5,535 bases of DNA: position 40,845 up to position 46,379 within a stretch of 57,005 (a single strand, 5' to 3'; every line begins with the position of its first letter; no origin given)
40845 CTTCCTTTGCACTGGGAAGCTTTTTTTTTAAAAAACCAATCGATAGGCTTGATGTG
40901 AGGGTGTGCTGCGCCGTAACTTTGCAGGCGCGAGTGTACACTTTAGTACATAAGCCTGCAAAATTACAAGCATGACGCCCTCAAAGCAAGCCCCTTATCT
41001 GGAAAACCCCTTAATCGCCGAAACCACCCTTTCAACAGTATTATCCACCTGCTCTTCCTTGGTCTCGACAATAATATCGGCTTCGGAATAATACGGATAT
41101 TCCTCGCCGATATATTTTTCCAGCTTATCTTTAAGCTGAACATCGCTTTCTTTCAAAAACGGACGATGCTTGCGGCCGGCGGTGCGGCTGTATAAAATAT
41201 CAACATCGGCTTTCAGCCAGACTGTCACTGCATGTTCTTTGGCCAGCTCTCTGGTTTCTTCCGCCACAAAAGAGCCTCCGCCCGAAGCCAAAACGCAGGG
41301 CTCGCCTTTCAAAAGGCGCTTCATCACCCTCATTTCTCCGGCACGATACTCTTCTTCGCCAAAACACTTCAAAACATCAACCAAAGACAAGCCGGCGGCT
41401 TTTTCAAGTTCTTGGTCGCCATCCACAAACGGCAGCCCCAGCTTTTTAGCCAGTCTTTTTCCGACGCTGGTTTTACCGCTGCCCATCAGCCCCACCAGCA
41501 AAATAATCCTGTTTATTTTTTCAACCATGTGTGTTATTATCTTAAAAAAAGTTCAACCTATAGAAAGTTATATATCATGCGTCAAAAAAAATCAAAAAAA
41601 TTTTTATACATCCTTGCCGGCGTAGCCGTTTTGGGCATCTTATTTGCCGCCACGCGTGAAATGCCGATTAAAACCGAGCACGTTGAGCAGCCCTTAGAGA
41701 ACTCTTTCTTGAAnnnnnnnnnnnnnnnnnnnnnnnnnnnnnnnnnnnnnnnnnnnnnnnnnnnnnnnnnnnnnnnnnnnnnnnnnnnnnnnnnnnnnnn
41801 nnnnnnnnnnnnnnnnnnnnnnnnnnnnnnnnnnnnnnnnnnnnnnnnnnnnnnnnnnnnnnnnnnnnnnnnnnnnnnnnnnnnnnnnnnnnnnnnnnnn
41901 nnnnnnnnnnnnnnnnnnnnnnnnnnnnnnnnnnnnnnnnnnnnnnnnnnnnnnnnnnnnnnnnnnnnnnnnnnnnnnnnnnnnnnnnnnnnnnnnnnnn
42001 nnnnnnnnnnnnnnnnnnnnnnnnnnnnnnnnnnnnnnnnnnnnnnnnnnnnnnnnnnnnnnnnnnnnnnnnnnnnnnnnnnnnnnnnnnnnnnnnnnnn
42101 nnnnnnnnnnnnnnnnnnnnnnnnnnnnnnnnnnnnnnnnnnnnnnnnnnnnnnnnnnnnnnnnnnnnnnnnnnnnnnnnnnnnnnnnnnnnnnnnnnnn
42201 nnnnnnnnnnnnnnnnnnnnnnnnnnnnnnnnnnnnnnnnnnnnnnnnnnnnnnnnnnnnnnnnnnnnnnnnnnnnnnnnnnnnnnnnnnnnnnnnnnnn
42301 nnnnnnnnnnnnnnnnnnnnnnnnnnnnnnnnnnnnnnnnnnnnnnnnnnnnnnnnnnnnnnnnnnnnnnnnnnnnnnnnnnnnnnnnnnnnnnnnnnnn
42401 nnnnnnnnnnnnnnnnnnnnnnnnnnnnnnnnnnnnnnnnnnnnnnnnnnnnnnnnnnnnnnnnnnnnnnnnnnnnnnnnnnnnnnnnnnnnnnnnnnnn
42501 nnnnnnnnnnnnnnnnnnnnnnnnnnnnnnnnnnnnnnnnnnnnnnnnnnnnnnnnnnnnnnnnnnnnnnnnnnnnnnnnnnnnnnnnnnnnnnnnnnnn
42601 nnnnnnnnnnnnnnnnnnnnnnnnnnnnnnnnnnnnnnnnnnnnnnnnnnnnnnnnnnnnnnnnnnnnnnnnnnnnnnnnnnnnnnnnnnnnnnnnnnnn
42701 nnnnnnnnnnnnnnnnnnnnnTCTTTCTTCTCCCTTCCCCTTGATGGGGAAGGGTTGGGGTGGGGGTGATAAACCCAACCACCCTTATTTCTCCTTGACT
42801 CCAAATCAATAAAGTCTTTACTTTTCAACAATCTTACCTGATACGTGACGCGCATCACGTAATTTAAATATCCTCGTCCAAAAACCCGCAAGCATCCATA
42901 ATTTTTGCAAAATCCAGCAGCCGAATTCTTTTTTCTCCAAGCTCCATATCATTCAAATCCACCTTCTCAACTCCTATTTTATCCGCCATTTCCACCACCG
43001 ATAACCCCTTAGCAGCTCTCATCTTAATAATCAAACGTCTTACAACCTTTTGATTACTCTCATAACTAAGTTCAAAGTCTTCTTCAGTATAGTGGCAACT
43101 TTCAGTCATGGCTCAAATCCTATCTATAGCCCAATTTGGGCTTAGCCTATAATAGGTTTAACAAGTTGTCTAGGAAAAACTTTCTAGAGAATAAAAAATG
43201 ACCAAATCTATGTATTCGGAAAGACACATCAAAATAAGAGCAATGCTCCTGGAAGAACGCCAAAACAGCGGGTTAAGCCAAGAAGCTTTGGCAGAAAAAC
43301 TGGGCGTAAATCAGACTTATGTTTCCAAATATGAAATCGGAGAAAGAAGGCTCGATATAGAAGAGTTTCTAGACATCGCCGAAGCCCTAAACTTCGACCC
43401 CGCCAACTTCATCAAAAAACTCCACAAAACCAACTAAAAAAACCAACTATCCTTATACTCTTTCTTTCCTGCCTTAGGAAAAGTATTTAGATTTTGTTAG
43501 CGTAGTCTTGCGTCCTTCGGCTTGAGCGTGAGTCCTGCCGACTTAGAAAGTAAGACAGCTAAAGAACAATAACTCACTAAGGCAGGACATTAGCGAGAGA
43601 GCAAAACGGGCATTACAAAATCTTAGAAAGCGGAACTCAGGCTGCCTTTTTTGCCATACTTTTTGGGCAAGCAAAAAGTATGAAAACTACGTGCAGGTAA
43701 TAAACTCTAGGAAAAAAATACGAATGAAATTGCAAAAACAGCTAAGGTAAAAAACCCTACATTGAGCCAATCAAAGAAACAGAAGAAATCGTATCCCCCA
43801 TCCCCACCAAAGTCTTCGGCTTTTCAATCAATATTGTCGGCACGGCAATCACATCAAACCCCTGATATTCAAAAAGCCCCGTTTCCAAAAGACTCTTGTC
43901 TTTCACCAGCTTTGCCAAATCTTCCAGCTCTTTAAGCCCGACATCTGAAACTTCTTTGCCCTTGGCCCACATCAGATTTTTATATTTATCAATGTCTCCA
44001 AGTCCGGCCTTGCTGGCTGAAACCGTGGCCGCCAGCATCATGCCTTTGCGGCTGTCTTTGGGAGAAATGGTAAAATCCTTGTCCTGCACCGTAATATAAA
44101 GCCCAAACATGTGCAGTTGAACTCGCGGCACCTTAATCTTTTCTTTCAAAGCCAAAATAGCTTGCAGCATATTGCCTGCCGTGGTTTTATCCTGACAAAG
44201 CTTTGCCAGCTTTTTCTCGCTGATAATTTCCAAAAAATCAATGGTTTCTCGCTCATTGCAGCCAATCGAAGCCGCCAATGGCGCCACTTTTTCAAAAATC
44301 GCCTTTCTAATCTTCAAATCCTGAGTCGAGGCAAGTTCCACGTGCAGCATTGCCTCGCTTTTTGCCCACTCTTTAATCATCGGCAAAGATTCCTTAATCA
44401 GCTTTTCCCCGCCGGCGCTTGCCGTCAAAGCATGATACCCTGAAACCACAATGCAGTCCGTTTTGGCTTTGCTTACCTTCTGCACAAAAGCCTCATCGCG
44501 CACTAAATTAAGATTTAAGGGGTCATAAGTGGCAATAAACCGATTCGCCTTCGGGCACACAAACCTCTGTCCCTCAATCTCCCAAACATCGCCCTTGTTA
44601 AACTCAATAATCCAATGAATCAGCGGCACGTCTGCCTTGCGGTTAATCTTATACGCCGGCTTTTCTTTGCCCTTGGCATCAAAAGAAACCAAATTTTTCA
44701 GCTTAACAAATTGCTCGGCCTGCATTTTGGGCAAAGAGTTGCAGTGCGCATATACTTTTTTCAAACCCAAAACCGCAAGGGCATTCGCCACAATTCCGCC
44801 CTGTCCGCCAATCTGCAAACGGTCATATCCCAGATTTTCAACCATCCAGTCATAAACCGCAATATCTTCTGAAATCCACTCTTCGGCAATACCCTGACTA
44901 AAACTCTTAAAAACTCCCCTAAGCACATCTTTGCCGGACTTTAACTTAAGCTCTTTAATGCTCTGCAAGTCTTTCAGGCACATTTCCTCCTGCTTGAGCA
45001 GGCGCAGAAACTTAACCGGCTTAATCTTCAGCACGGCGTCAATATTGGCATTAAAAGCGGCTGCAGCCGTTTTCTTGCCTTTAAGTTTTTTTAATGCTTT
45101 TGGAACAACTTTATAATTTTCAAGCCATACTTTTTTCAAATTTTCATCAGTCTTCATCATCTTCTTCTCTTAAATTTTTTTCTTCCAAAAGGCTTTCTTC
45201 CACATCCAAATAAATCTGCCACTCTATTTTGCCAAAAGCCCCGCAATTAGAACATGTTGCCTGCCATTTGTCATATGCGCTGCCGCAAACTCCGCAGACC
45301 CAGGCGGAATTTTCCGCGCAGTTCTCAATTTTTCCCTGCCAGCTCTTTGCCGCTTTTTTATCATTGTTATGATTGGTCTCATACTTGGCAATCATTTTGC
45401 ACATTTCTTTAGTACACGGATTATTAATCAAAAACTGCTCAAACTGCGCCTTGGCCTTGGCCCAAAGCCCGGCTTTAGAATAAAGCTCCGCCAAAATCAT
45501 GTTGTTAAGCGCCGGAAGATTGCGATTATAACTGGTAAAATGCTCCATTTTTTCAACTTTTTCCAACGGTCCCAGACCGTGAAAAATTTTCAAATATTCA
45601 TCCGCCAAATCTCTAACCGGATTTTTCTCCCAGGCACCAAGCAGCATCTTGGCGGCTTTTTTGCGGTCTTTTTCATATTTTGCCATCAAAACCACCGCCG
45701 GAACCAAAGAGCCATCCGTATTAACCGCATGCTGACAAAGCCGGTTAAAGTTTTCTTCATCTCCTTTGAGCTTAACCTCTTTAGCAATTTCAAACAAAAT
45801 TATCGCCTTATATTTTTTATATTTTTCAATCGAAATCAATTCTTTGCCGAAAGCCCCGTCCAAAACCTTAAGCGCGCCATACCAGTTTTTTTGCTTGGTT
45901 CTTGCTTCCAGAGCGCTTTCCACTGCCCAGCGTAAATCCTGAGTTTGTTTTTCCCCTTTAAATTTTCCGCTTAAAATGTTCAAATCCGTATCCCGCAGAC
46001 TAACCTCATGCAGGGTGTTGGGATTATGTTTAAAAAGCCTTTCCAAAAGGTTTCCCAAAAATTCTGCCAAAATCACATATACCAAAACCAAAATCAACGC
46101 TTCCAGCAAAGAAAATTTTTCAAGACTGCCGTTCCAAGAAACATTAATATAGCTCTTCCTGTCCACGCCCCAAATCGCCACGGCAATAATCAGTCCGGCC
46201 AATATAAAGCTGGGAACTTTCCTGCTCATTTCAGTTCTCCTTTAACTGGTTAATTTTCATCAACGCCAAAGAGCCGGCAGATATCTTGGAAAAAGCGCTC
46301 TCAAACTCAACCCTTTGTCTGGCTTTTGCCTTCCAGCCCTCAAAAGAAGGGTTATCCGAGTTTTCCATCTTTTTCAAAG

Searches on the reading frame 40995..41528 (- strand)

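Call 46: search_protein_families(library=pfam, proteins=[window:40995-41528:-], max_evalue=0.00001)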
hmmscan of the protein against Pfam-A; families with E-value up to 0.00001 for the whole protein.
window:40995-41528:- (177 aa): 4 families
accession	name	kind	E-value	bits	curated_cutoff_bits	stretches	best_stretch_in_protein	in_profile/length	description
PF01202.28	SKI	-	4.5e-41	141.1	22.1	1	15-172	1-158/159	Shikimate kinase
PF13238.12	AAA_18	-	6.7e-11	43.2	29.4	1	9-122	1-114/128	AAA domain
PF13189.12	Cytidylate_kin2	-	1.7e-09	38.5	28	0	9-45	2-37/176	Cytidylate kinase-like family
PF13671.12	AAA_33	-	1.2e-07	32.6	27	1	9-123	2-122/143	AAA domain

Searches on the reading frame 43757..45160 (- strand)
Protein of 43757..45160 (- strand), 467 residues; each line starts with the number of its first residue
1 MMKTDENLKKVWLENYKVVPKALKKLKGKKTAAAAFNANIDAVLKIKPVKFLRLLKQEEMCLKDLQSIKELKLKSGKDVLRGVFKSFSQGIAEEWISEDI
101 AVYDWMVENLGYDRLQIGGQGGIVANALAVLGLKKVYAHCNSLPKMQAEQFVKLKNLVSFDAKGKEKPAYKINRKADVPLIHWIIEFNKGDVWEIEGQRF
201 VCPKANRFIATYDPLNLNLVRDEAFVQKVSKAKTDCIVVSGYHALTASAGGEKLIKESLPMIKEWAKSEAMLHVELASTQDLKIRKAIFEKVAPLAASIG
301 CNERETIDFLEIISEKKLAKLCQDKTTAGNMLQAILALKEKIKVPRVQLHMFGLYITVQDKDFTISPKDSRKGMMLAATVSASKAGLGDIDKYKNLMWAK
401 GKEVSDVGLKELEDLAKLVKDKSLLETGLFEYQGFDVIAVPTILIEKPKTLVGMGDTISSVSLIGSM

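Call 46: search_protein_families(library=pfam, proteins=[window:43757-45160:-], max_evalue=0.00001)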
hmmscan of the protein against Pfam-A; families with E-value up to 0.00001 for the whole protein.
window:43757-45160:- (467 aa): 1 family
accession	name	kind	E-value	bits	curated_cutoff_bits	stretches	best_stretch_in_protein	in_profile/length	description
PF04587.20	ADP_PFK_GK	-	4.2e-71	240.3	27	1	33-464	4-429/430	ADP-specific Phosphofructokinase/Glucokinase conserved region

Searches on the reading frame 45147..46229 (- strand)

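Call 46: search_protein_families(library=pfam, proteins=[window:45147-46229:-], max_evalue=0.00001)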
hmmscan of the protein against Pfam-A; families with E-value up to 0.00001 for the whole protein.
window:45147-46229:- (360 aa): 0 families

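Call 56: search_protein_families(library=pfam, proteins=[window:45147-46229:-], max_evalue=0.05)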
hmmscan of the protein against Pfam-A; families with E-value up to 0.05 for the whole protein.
window:45147-46229:- (360 aa): 2 families
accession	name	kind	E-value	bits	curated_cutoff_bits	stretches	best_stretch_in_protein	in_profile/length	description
PF25474.1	TPR_TmcB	-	0.013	15.8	27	1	257-306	71-120/125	TmcB, TPR repeats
PF13428.12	TPR_14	-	0.022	15.8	23.5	0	245-281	6-42/44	Tetratricopeptide repeat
